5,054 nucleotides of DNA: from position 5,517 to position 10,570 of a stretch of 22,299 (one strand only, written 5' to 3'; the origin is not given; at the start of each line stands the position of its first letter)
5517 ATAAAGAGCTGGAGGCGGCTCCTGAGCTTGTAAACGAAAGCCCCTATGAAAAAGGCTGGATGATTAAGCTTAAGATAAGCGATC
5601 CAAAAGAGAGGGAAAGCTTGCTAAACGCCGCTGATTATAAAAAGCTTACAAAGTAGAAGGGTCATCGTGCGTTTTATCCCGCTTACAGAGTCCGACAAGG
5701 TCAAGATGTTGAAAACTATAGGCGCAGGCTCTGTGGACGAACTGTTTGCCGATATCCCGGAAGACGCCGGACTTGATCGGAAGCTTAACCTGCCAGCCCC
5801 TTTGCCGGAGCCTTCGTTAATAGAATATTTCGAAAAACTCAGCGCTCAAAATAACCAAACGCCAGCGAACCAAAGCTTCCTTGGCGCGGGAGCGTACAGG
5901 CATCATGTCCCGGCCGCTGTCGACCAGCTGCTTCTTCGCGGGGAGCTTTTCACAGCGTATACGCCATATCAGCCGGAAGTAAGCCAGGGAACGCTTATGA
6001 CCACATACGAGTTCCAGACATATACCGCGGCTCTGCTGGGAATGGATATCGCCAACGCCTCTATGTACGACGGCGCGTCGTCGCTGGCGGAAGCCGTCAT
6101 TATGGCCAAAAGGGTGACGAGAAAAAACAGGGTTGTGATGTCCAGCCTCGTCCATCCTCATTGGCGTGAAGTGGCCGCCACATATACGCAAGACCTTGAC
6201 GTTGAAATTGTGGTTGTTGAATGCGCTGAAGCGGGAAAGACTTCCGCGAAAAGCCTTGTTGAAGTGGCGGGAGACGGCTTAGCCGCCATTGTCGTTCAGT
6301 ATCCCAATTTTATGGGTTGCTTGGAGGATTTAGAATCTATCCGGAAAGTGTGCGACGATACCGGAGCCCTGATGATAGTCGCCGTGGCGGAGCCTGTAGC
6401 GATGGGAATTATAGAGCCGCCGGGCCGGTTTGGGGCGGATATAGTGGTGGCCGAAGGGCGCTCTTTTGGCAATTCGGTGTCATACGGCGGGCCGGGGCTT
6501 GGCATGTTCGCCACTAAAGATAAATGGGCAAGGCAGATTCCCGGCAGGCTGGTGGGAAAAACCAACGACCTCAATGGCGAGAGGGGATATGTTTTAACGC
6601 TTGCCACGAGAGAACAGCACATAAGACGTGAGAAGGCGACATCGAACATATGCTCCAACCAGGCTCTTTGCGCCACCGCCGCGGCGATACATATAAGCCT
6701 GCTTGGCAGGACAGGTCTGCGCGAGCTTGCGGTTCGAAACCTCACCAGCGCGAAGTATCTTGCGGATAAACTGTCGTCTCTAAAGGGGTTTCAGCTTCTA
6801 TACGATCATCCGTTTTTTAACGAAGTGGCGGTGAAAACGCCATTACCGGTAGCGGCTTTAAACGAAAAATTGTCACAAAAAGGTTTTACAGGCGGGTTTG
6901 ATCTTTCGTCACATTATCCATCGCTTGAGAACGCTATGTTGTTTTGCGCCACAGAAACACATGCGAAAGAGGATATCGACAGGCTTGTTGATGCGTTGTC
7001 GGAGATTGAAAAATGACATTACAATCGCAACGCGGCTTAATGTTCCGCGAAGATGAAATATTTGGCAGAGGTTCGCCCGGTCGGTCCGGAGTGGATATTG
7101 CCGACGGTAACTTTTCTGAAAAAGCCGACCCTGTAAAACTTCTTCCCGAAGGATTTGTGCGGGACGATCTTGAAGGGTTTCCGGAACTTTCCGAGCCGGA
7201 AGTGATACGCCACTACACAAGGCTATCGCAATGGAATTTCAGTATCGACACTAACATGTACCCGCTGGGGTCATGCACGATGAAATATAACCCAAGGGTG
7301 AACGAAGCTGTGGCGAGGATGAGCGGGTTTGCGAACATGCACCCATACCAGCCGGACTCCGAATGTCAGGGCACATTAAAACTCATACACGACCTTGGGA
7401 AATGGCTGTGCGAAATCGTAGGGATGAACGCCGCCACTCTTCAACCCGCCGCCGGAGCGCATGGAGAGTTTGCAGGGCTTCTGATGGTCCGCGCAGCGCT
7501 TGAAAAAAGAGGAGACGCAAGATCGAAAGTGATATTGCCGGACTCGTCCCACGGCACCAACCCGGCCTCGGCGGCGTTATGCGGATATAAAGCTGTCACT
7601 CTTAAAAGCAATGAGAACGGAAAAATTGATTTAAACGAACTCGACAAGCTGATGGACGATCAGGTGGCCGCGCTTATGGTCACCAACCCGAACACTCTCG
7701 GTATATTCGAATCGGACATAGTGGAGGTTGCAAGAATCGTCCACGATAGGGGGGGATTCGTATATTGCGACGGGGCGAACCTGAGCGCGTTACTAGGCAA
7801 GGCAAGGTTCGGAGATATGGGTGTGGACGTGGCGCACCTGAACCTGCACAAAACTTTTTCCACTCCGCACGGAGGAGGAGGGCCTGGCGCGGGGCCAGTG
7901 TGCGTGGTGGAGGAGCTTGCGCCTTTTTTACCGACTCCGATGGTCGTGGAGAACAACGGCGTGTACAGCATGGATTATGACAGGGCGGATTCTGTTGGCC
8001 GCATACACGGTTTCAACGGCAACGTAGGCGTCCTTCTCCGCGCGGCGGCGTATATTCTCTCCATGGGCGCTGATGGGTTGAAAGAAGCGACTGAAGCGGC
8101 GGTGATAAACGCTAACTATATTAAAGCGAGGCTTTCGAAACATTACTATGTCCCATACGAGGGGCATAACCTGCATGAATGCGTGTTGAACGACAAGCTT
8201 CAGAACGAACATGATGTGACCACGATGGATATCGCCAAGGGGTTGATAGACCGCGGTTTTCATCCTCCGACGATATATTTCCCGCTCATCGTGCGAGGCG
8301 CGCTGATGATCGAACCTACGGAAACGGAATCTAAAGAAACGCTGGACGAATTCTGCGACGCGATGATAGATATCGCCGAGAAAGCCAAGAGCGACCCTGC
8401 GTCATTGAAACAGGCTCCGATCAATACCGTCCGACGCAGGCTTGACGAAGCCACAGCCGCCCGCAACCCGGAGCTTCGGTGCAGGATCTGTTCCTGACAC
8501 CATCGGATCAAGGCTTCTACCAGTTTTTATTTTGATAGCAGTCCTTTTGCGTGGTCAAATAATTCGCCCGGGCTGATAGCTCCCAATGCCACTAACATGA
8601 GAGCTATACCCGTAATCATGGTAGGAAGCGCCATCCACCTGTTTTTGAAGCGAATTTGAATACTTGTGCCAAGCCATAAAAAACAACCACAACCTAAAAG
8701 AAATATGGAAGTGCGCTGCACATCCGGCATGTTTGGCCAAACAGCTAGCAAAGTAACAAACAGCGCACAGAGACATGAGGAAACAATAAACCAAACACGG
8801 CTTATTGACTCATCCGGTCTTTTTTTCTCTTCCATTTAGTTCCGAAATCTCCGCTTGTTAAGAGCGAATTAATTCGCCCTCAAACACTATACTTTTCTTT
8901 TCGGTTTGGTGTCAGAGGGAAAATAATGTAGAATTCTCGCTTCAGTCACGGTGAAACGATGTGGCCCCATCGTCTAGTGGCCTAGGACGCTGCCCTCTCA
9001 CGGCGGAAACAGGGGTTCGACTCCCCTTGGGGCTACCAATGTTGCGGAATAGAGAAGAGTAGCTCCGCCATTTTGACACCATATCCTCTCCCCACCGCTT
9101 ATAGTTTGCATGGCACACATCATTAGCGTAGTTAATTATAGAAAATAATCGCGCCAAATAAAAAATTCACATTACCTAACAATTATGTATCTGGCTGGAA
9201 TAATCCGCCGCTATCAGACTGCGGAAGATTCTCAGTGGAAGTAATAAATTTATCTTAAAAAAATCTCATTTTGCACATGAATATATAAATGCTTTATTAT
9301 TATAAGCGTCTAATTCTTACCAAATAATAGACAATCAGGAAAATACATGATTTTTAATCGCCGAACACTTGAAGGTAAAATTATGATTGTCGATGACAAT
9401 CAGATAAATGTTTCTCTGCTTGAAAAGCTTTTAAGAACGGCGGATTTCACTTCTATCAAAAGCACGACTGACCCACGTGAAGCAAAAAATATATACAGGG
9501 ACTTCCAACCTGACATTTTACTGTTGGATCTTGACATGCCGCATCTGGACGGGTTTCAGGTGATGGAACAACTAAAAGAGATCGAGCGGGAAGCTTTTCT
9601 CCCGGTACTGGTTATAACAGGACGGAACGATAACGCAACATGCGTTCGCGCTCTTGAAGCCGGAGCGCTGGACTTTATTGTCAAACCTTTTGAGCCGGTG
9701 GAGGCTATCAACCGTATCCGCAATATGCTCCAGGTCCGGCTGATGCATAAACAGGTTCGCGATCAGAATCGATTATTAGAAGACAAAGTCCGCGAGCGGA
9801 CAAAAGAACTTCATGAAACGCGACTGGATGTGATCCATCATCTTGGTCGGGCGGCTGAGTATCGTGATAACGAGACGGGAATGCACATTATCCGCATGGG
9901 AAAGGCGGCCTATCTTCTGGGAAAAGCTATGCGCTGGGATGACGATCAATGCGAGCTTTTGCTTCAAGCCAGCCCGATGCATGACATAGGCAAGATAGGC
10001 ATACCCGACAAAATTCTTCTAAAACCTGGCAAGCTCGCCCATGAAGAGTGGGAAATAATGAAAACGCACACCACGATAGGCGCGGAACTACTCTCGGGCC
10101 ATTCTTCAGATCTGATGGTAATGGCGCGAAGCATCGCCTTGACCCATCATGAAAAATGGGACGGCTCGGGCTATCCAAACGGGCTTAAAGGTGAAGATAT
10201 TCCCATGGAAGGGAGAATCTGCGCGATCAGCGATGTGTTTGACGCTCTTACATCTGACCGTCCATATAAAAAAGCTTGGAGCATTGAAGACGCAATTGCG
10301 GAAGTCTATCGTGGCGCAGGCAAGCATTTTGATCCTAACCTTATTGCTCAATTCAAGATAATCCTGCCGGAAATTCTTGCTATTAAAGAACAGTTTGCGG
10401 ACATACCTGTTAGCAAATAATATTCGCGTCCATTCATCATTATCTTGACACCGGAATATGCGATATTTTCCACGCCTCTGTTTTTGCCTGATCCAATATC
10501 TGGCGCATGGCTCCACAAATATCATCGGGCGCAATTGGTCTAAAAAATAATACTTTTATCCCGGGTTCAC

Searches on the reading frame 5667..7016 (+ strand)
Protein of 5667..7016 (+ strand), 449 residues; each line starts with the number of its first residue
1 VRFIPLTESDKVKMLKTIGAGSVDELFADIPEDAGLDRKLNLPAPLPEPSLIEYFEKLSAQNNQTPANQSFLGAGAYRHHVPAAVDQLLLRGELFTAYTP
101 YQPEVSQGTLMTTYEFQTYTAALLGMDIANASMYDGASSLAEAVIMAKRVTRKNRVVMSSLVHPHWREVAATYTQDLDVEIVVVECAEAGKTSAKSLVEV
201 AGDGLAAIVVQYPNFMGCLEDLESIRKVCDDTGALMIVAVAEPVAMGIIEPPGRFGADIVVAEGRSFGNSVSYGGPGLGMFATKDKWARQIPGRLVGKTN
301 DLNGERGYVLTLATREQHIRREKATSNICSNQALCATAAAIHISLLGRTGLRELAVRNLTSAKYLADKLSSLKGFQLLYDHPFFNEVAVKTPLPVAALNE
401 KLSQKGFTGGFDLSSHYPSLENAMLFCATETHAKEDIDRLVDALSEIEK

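Call 19: search_protein_families(library=pfam, proteins=[window:5667-7016:+], max_evalue=0.0001)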
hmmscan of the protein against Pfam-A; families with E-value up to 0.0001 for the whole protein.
window:5667-7016:+ (449 aa): 2 families
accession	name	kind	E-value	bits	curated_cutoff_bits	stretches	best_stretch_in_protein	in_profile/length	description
PF02347.22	GDC-P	-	3.2e-122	408.9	26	1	1-443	1-428/429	Glycine cleavage system P-protein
PF00266.25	Aminotran_5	-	6.2e-06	25.9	21.5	1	147-378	81-300/371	Aminotransferase class-V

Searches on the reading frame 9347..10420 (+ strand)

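Call 19: search_protein_families(library=pfam, proteins=[window:9347-10420:+], max_evalue=0.0001)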
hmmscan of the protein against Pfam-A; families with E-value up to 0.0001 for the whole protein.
window:9347-10420:+ (357 aa): 3 families
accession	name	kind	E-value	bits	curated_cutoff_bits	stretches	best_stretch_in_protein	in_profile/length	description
PF13487.12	HD_5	-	1.8e-33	116.2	27.2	1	180-332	17-170/170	HD domain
PF00072.30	Response_reg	-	5.9e-27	94.5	30.2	1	12-124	1-110/111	Response regulator receiver domain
PF01966.28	HD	-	8.6e-18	65.2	22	1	179-300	3-115/116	HD domain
